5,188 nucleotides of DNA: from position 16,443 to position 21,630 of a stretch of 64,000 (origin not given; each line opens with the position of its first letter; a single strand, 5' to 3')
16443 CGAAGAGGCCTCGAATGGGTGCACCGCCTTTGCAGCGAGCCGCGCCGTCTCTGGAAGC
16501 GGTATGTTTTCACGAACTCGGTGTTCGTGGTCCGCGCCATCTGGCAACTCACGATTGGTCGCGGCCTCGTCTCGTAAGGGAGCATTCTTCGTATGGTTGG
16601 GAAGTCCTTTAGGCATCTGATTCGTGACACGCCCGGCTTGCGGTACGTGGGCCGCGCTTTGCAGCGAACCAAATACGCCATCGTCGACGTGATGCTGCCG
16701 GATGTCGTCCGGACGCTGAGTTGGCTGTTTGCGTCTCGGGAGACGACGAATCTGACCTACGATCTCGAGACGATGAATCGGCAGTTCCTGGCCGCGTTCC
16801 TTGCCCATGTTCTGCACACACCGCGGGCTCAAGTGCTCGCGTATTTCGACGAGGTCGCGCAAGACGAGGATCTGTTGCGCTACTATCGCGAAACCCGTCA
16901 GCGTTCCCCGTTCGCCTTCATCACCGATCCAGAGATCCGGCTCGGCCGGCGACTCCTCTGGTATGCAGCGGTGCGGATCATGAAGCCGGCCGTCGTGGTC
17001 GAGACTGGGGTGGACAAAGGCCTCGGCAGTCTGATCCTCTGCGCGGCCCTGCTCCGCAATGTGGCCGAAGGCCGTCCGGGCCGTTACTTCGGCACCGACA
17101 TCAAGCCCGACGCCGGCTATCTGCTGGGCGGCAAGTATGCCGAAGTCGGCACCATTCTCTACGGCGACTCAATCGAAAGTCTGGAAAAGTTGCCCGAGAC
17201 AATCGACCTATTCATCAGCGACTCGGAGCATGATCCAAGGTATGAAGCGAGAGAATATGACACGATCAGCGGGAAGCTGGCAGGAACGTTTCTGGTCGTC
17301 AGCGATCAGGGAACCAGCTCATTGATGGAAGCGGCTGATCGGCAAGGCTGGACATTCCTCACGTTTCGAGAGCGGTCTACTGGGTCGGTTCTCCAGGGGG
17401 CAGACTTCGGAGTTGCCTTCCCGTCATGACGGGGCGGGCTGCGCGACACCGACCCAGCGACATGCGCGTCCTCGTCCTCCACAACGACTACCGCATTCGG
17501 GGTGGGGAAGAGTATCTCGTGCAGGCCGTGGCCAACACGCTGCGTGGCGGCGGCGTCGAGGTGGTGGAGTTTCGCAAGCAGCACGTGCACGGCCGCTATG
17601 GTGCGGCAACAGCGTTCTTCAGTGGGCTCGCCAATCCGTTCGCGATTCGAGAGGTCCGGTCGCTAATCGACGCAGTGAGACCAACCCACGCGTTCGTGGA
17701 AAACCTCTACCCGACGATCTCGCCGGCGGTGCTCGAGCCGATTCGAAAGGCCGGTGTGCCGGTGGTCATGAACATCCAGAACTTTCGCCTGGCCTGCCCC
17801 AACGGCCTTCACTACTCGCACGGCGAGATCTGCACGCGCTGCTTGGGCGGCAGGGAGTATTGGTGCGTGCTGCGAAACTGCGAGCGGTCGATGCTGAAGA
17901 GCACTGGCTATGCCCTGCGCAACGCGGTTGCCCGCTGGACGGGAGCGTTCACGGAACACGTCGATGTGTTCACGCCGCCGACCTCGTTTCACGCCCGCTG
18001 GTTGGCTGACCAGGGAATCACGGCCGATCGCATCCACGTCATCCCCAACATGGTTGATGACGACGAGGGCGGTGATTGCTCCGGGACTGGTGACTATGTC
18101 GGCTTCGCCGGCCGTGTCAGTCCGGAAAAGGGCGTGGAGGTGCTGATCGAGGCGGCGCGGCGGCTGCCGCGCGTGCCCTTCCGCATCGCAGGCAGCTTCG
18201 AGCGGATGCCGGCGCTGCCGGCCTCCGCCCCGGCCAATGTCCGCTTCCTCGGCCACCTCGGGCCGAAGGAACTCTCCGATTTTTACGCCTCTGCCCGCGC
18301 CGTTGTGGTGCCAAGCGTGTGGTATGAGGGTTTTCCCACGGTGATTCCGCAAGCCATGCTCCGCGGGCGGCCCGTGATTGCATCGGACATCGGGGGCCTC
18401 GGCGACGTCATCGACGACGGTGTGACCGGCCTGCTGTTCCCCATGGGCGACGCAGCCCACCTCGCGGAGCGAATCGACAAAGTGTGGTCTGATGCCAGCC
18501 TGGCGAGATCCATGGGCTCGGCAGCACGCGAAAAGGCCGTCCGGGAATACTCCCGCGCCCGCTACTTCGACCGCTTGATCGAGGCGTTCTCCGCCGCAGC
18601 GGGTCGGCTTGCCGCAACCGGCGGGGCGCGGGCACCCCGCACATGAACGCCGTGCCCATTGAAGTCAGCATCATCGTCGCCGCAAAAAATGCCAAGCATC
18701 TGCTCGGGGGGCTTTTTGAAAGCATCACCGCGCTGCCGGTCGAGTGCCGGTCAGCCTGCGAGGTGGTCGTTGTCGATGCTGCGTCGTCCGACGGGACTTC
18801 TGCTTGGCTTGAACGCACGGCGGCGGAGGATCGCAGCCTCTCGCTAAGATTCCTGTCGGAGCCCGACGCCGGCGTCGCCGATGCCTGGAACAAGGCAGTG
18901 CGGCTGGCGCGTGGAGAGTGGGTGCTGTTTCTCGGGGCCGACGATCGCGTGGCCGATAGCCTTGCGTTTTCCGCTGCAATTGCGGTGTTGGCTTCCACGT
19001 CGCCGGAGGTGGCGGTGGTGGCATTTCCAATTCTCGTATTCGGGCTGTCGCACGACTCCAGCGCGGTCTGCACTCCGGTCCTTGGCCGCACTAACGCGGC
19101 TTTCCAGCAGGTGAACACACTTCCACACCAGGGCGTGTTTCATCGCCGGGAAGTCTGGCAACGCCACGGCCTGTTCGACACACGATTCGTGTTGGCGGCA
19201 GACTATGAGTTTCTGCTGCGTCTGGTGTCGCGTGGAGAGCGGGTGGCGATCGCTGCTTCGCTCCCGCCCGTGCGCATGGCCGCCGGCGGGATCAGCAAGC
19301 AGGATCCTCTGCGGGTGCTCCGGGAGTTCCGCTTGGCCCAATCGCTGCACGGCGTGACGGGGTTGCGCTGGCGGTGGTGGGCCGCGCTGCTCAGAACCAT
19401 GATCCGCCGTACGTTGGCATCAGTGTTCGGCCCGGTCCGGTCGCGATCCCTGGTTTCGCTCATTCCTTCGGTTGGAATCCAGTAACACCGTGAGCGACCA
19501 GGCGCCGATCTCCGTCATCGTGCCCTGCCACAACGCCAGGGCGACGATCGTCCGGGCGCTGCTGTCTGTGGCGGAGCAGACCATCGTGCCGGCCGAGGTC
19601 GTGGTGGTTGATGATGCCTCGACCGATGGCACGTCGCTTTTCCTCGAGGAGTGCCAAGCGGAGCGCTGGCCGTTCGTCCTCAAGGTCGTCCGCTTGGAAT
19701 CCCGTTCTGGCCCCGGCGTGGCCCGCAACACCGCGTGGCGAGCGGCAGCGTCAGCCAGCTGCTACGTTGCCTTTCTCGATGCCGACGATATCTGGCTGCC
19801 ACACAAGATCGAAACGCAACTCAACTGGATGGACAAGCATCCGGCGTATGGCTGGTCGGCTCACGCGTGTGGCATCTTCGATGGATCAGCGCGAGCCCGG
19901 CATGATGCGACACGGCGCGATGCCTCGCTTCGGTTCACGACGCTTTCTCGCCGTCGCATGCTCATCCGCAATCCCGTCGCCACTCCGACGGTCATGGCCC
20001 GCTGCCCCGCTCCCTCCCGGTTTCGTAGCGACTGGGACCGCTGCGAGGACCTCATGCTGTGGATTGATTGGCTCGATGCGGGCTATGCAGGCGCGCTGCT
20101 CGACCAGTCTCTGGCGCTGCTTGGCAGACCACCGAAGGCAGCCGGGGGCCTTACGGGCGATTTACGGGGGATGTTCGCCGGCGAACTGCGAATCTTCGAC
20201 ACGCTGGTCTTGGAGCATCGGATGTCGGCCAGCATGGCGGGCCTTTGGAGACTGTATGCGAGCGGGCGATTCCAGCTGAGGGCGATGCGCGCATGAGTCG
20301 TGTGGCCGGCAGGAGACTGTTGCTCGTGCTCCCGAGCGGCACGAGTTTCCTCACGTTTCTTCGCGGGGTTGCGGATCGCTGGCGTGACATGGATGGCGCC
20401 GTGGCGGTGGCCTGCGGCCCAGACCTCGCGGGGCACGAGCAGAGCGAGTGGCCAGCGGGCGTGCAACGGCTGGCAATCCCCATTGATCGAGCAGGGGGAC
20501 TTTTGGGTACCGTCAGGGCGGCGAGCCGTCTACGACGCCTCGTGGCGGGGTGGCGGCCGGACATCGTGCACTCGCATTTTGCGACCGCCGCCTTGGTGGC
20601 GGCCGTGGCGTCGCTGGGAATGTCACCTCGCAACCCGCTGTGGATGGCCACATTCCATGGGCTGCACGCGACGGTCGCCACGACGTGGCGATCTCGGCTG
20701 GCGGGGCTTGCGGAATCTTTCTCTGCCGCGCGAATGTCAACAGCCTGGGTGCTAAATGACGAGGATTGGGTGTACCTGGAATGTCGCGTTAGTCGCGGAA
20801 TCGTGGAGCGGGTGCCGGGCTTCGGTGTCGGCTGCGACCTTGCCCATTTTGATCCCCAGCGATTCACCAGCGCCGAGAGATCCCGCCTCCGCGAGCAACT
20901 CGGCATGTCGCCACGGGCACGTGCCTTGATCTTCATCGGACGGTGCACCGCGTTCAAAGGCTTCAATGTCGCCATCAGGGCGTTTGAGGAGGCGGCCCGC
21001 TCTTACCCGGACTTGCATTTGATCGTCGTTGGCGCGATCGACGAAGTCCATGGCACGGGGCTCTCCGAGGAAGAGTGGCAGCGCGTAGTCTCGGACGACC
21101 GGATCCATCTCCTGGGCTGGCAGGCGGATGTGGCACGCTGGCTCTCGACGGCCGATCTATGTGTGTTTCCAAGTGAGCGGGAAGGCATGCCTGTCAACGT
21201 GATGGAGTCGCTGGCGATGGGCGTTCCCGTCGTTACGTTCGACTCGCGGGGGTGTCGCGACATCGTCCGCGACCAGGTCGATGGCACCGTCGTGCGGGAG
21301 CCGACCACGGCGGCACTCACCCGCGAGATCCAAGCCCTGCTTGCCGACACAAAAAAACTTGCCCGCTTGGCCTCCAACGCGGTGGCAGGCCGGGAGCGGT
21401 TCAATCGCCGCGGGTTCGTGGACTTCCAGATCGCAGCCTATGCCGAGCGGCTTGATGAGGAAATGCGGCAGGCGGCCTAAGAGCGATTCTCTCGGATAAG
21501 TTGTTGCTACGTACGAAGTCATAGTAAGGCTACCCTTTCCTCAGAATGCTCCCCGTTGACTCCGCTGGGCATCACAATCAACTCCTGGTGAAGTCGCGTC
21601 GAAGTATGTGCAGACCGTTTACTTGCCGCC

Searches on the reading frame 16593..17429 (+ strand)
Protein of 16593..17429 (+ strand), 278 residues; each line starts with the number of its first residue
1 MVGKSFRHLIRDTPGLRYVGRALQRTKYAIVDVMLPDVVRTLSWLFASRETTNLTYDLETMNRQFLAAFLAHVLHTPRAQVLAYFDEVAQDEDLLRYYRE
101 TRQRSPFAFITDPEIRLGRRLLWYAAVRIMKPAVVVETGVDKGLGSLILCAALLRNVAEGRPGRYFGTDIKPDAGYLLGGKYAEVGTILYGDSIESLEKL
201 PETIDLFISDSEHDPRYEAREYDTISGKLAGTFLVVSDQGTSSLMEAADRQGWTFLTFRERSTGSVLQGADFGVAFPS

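Call 74: search_protein_families(library=pfam, proteins=[window:16593-17429:+], max_evalue=0.001)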
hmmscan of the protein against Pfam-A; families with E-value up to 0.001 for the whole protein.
window:16593-17429:+ (278 aa): 1 family
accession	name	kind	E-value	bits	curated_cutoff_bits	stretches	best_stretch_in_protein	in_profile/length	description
PF13578.12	Methyltransf_24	-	3.2e-12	47.7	26.3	1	136-236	1-101/105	Methyltransferase domain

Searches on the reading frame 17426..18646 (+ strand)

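Call 74: search_protein_families(library=pfam, proteins=[window:17426-18646:+], max_evalue=0.001)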
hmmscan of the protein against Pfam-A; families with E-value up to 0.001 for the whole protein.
window:17426-18646:+ (406 aa): 6 families
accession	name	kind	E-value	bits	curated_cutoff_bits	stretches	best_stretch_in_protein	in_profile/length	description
PF00534.26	Glycos_transf_1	-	1.5e-31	109.7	26.4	1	223-369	16-171/172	Glycosyl transferases group 1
PF13692.12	Glyco_trans_1_4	-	4e-30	105.4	27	1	224-356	3-142/142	Glycosyl transferases group 1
PF13524.12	Glyco_trans_1_2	-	1.5e-10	41.6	25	1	239-384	4-142/144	Glycosyl transferase-like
PF13579.12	Glyco_trans_4_4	-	5.2e-08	33.8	29.7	1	13-208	21-157/158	Glycosyl transferase 4-like domain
PF13439.12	Glyco_transf_4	-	5.6e-07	30.2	28.5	1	64-213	51-169/170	Glycosyltransferase Family 4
PF20706.3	GT4-conflict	-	8.9e-05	22.1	26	1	281-380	273-381/385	Family 4 Glycosyltransferase in conflict systems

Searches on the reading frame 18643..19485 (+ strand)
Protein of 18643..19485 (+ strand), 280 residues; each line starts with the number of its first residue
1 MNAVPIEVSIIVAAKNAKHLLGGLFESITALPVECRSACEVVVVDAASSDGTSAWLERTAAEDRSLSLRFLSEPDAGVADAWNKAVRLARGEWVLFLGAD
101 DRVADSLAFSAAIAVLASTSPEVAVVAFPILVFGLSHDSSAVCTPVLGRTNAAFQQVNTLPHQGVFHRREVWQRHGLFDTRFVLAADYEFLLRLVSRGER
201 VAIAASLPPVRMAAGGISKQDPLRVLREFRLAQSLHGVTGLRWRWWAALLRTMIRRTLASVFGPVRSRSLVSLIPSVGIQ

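Call 74: search_protein_families(library=pfam, proteins=[window:18643-19485:+], max_evalue=0.001)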
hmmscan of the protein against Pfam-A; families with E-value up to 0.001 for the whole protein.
window:18643-19485:+ (280 aa): 4 families
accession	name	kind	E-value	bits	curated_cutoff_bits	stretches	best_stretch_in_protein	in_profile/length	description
PF00535.33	Glycos_transf_2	-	2.5e-17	63.8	23.3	1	9-128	1-115/168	Glycosyl transferase family 2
PF13641.12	Glyco_tranf_2_3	-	3.7e-08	34.1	27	1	8-205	3-205/230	Glycosyltransferase like family 2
PF13632.12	Glyco_trans_2_3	-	0.00013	22.3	27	1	93-211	1-117/198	Glycosyl transferase family group 2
PF10111.15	Glyco_tranf_2_2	-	0.00071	19.6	27.3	0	39-197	30-202/276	Glycosyltransferase like family 2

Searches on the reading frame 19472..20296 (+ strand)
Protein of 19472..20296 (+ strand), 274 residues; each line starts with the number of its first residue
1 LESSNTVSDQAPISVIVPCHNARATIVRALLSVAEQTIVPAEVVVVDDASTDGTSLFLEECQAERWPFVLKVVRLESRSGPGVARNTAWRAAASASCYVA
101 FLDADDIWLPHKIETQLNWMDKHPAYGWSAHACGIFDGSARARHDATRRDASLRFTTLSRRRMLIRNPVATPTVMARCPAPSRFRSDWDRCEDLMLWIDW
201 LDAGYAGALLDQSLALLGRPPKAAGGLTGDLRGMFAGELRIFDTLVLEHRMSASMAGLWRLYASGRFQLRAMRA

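Call 74: search_protein_families(library=pfam, proteins=[window:19472-20296:+], max_evalue=0.001)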
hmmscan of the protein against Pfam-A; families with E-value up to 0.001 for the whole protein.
window:19472-20296:+ (274 aa): 3 families
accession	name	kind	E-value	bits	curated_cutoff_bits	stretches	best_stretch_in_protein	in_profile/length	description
PF00535.33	Glycos_transf_2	-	1.3e-30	107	23.3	1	14-171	1-146/168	Glycosyl transferase family 2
PF13641.12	Glyco_tranf_2_3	-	7e-11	43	27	1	12-126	2-116/230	Glycosyltransferase like family 2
PF10111.15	Glyco_tranf_2_2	-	0.00017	21.6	27.3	1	14-118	1-104/276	Glycosyltransferase like family 2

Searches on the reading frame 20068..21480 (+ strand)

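Call 74: search_protein_families(library=pfam, proteins=[window:20068-21480:+], max_evalue=0.001)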
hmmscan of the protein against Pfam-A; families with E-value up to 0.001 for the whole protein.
window:20068-21480:+ (470 aa): 7 families
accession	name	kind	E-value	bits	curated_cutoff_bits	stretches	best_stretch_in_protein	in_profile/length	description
PF13692.12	Glyco_trans_1_4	-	4.6e-29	102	27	1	286-427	3-142/142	Glycosyl transferases group 1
PF00534.26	Glycos_transf_1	-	3.1e-28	98.9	26.4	1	272-438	3-169/172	Glycosyl transferases group 1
PF20706.3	GT4-conflict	-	8.5e-12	45.2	26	1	277-424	193-354/385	Family 4 Glycosyltransferase in conflict systems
PF13579.12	Glyco_trans_4_4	-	1.2e-11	45.7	29.7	1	98-230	7-135/158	Glycosyl transferase 4-like domain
PF13439.12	Glyco_transf_4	-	2.6e-09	37.8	28.5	1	99-205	9-109/170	Glycosyltransferase Family 4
PF13524.12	Glyco_trans_1_2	-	2.7e-06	27.8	25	1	306-445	6-129/144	Glycosyl transferase-like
PF13477.12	Glyco_trans_4_2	-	5.9e-06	26.9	23.4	1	102-201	17-111/139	Glycosyl transferase 4-like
